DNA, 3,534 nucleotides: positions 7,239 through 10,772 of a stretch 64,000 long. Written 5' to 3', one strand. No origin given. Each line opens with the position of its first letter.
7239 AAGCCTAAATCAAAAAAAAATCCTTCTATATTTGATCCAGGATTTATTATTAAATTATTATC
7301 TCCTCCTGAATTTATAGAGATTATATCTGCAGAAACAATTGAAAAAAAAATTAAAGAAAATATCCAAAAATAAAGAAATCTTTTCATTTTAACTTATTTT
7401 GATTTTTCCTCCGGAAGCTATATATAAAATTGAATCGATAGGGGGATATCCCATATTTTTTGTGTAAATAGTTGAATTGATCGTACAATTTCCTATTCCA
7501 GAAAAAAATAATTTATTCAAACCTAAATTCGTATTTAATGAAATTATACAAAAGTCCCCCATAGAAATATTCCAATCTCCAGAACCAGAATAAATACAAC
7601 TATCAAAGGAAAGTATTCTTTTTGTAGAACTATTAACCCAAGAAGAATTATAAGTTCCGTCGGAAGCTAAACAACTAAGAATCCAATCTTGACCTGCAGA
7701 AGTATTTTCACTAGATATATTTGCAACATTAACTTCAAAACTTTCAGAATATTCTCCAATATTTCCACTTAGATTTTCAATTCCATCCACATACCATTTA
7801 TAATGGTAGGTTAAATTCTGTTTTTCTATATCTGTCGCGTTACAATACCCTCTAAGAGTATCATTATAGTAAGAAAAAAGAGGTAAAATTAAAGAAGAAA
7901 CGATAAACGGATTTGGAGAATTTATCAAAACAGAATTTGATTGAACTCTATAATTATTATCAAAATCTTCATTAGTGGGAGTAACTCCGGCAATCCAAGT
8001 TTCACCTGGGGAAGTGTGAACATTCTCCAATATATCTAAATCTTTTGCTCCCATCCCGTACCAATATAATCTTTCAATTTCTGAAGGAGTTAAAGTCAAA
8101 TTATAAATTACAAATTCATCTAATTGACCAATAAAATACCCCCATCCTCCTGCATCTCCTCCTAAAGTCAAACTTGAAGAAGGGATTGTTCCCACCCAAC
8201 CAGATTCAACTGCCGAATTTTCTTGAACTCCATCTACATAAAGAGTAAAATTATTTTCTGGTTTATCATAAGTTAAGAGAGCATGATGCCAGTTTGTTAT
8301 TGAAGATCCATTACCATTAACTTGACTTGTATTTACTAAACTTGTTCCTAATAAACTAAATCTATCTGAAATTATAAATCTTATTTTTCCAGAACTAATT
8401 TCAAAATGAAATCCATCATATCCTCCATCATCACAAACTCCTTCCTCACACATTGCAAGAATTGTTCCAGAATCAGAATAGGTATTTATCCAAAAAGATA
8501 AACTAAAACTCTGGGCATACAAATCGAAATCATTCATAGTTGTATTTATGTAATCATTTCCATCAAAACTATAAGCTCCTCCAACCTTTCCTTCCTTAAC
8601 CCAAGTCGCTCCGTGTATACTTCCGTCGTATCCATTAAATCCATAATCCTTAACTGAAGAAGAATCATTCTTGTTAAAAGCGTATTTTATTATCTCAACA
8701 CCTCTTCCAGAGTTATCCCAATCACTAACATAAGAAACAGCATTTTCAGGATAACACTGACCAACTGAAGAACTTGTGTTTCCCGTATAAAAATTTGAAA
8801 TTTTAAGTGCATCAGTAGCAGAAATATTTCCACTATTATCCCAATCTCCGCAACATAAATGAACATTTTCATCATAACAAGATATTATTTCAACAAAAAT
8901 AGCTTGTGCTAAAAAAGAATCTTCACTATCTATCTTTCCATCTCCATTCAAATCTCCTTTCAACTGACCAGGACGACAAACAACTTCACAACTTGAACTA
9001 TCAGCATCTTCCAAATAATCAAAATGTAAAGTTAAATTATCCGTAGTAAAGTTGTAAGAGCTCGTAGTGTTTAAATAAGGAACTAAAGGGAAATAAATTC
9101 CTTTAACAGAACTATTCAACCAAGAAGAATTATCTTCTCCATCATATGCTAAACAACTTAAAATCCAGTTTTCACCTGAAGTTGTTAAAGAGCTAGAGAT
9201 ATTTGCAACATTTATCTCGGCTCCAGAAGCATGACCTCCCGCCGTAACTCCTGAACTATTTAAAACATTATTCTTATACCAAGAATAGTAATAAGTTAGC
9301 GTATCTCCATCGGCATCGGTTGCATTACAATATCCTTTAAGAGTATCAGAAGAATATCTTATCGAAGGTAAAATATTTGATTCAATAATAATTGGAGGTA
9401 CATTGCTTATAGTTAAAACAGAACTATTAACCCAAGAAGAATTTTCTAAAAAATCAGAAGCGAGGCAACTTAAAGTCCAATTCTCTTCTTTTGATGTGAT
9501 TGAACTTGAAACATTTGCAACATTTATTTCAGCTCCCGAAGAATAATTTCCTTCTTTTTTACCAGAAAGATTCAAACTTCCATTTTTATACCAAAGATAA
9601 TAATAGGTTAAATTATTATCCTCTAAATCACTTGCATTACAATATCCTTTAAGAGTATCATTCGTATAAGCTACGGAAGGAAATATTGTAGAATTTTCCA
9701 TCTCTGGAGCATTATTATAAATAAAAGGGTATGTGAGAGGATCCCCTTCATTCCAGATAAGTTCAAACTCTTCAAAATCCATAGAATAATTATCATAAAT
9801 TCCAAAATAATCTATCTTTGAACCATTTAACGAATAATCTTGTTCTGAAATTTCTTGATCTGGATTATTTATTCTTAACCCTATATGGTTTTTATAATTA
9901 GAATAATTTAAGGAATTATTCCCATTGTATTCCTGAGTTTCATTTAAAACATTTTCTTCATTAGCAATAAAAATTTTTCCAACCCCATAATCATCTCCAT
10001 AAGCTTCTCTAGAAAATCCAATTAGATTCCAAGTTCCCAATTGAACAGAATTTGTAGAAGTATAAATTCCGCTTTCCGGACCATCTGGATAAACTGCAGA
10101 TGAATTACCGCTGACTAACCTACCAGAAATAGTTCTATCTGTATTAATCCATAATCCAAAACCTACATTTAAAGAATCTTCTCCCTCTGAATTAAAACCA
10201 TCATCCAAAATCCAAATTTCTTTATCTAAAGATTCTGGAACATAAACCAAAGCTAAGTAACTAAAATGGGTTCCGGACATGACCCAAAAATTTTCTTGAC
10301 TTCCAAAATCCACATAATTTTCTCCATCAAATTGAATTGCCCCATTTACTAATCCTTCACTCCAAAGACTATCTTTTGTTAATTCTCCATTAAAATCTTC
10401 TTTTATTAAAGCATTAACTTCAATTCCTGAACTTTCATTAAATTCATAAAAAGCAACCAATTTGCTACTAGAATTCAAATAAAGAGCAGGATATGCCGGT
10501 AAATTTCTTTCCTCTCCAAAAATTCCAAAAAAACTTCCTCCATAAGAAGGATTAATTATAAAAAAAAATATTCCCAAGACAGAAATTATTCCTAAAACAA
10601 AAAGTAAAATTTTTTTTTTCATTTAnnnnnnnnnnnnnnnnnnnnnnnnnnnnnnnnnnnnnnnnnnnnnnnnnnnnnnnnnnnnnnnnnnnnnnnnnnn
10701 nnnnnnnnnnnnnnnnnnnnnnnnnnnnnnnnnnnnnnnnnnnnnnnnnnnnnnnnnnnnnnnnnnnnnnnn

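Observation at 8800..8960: Canonical dockerin module inside the 1077-aa LamG/PKD surface protein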

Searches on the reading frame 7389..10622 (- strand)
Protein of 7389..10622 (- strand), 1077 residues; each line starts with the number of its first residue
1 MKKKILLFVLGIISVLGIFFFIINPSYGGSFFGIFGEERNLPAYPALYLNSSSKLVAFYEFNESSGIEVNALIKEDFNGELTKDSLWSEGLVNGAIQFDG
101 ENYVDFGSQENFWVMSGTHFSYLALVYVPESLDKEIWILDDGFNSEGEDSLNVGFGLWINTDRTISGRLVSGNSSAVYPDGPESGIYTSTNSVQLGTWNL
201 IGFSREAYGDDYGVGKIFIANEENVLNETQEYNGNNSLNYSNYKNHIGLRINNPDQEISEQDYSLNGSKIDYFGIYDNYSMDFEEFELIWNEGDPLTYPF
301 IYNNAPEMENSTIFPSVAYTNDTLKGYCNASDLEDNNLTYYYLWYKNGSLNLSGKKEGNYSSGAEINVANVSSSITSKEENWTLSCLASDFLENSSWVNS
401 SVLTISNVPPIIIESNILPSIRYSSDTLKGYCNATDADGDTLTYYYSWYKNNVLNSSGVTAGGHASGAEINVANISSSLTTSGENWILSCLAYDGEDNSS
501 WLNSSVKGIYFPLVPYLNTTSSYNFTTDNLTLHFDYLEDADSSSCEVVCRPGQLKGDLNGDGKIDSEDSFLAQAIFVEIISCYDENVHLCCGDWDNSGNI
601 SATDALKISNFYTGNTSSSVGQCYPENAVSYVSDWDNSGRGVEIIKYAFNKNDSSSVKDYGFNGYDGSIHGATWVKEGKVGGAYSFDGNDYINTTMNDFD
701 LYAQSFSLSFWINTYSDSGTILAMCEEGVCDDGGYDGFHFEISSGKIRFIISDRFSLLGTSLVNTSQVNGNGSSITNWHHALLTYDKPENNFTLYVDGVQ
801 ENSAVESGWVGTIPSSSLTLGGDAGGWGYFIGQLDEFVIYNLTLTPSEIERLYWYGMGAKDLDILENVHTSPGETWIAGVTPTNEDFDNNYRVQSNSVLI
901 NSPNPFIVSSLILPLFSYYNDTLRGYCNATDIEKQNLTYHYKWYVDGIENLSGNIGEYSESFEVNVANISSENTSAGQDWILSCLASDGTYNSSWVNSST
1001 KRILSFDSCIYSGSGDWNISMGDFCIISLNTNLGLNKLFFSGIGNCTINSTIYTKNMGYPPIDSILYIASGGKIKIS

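Call 3: search_protein_families(library=pfam, proteins=[window:7389-10622:-], max_evalue=1)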
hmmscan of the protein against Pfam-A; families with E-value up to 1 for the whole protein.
window:7389-10622:- (1077 aa): 3 families
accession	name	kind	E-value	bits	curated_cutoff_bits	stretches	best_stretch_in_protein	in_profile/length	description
PF13385.13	Laminin_G_3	-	4.5e-22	79.3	27.6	1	687-849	2-150/151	Concanavalin A-like lectin/glucanases superfamily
PF00404.24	Dockerin_1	-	0.0001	22.9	22.9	0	592-618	2-30/57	Dockerin type I domain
PF03838.20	RecU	-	0.19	12.1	25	1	223-284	6-68/162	Recombination protein U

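Call 11: find_homologous_proteins(query=window:7389-10622:-, max_evalue=0.00001)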
Query window:7389-10622:- (1077 aa): 58 proteins with E <= 0.00001 among 8000 candidates.
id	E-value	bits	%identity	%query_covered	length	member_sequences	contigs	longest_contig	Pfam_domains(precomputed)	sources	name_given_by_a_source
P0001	0.0e+0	2455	100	100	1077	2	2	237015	PF13385.14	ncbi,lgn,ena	-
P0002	3.1e-157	544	41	19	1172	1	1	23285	PF13895.13,PF13927.13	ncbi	-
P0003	2.2e-95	339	47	19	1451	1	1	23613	-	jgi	-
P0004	1.6e-73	266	47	19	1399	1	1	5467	-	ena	-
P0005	1.4e-58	217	40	20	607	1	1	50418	-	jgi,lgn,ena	-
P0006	1.5e-58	217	31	35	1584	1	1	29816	PF13385.14,PF10102.15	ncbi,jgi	-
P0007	6.0e-56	208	29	19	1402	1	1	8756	-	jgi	jgi:hypothetical protein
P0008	1.8e-55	207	42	20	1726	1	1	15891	PF01835.26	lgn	-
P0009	2.3e-53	200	38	11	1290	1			PF00415.25,PF13540.13,PF25390.2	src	-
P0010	7.1e-53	198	41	20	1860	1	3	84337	PF13229.13,PF13385.14,PF05048.20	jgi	jgi:hypothetical protein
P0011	6.7e-51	192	40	11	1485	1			PF00415.25,PF13540.13,PF17959.8,PF25390.2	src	-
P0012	9.5e-50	188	53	19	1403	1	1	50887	PF13385.14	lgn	-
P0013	3.2e-48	183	41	19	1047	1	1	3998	-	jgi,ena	-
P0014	5.3e-46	175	47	19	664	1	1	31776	-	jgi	jgi:hypothetical protein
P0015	4.1e-45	172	46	13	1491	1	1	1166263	PF13229.13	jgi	-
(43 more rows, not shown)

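Call 12: find_encoding_contigs(protein=P0001, flank=1000, max_places=3)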
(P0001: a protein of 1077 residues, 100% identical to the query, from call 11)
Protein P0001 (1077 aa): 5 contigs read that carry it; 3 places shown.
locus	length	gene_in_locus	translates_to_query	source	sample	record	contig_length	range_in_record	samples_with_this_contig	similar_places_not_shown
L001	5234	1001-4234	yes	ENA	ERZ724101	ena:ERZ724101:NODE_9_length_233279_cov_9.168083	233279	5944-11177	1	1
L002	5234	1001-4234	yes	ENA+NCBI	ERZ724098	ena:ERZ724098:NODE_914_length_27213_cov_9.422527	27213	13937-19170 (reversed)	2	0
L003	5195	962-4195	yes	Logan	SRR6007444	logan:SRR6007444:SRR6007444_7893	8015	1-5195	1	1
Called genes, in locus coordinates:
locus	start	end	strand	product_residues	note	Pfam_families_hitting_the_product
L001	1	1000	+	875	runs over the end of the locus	-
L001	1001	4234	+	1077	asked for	PF13385:Laminin_G_3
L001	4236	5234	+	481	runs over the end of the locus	-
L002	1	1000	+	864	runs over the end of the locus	-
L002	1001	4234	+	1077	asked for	PF13385:Laminin_G_3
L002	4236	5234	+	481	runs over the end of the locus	-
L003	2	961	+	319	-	?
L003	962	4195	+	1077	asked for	PF13385:Laminin_G_3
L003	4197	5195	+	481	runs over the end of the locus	-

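Call 59: search_protein_families(library=ncbifam, proteins=[window:7389-10622:-], max_evalue=0.1)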
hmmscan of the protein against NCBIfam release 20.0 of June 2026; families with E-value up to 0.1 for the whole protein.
window:7389-10622:- (1077 aa): 4 families
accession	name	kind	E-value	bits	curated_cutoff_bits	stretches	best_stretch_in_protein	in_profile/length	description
NF052521.1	TafC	equivalog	2.9e-06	26.7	410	1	632-855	149-362/373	TafC family fimbrial protein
NF007627.0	PRK10287.1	equivalog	0.02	15.1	102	0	405-458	40-93/104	thiosulfate sulfurtransferase PspE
TIGR02981.1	phageshock_pspE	exception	0.064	13.6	126.3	0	405-443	38-76/101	thiosulfate sulfurtransferase PspE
TIGR00648.1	recU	equivalog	0.089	12.6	176.75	0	252-285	40-73/169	Holliday junction resolvase RecU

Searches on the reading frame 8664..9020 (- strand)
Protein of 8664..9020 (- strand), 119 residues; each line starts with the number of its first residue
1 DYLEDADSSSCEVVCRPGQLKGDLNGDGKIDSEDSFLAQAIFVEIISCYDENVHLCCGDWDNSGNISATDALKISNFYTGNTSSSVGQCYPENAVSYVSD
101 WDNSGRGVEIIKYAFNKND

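Call 10: search_solved_structures(query=window:8664-8999:-, max_evalue=10, show_alignments=3)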
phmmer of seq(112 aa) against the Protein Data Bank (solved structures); distinct sequences matched with E-value up to 10: 19.
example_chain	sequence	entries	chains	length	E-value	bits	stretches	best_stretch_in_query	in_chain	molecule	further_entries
2y3n_B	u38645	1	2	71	0.00016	24.8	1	12-77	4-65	CELLULOSOMAL FAMILY-48 PROCESSIVE GLYCOSIDE HYDROLASE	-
2ccl_B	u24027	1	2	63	0.00064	22.9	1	13-70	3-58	ENDO-1,4-BETA-XYLANASE Y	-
1ohz_B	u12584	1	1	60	0.00077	22.6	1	15-70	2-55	ENDO-1,4-BETA-XYLANASE Y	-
8zvk_A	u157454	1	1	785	0.0041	20.3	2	10-41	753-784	AaBgIC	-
4fl4_A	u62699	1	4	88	0.024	17.8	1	11-70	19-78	Glycoside hydrolase family 9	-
4uyp_B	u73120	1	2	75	0.047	16.9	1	14-74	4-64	Cellulosomal scaffoldin adaptor protein B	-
2yik_A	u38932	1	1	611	0.049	16.8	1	14-68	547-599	ENDOGLUCANASE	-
1daq_A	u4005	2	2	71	0.063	16.5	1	12-31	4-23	ENDOGLUCANASE SS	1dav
2mte_A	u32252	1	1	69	0.064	16.4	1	12-63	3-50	Cellulose 1,4-beta-cellobiosidase (reducing end) CelS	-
4uyq_B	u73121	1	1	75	0.082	16.1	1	14-74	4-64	Cellulosomal scaffoldin adaptor protein B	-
2h57_A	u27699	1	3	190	0.46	13.7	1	44-100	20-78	ADP-ribosylation factor-like protein 6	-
3ul4_B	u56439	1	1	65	0.48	13.6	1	13-73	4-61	Cellulosome enzyme, dockerin type I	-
5nrk_B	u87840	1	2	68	0.64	13.2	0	14-36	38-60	DocCel5: Type I dockerin repeat domain from A. cellulolyticus family 5 endoglucanase WP_01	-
5lxv_B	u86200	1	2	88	0.87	12.8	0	12-31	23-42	Carbohydrate-binding protein WP_009985128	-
5xce_A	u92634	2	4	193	0.91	12.7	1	37-73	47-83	Vacuolar protein sorting-associated protein 29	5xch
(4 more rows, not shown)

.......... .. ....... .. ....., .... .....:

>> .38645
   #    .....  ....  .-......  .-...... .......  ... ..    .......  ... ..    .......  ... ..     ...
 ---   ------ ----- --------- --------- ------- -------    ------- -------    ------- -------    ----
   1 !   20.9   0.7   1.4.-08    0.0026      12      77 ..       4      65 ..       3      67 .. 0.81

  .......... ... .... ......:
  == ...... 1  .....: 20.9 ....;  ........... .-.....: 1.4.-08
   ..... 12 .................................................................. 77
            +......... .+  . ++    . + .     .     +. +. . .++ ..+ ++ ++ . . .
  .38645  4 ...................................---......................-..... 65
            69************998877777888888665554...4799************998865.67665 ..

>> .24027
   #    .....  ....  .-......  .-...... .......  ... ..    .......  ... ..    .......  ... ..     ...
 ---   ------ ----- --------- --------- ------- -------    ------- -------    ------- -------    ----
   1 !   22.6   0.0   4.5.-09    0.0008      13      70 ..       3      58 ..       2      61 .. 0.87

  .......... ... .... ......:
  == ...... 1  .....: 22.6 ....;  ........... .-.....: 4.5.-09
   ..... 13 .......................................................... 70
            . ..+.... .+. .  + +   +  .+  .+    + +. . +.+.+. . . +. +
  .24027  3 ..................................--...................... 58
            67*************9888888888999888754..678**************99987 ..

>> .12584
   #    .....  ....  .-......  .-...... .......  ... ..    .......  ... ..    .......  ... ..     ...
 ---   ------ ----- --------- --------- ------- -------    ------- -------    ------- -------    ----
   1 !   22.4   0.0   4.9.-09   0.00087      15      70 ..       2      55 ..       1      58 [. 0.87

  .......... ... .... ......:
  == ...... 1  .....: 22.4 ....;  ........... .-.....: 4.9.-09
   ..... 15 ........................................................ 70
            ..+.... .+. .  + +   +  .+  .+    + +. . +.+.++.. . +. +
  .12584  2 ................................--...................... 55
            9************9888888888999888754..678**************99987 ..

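Call 16: find_homologous_proteins(query=window:8664-8999:-, max_evalue=0.001)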
Query seq(112 aa): 1 candidates shared short words with the query, none scored E <= 0.001.

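Call 60: search_protein_families(library=pfam, proteins=[window:8664-9020:-], max_evalue=10)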
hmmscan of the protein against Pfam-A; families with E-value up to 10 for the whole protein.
window:8664-9020:- (119 aa): 5 families
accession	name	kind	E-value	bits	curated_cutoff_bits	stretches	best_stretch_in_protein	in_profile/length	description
PF00404.24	Dockerin_1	-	9.7e-07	29.3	22.9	2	58-84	2-30/57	Dockerin type I domain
PF13202.12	EF-hand_5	-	0.086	12.8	25.9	1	23-33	9-19/25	EF hand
PF07249.18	Cerato-platanin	-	0.57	10.8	24.4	1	43-117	16-93/119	Cerato-platanin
PF00036.39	EF-hand_1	-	1.2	9.2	25.4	1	23-34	10-21/29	EF hand domain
PF13517.12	FG-GAP_3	-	2.3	9.3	26.9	0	22-31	49-58/61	FG-GAP-like repeat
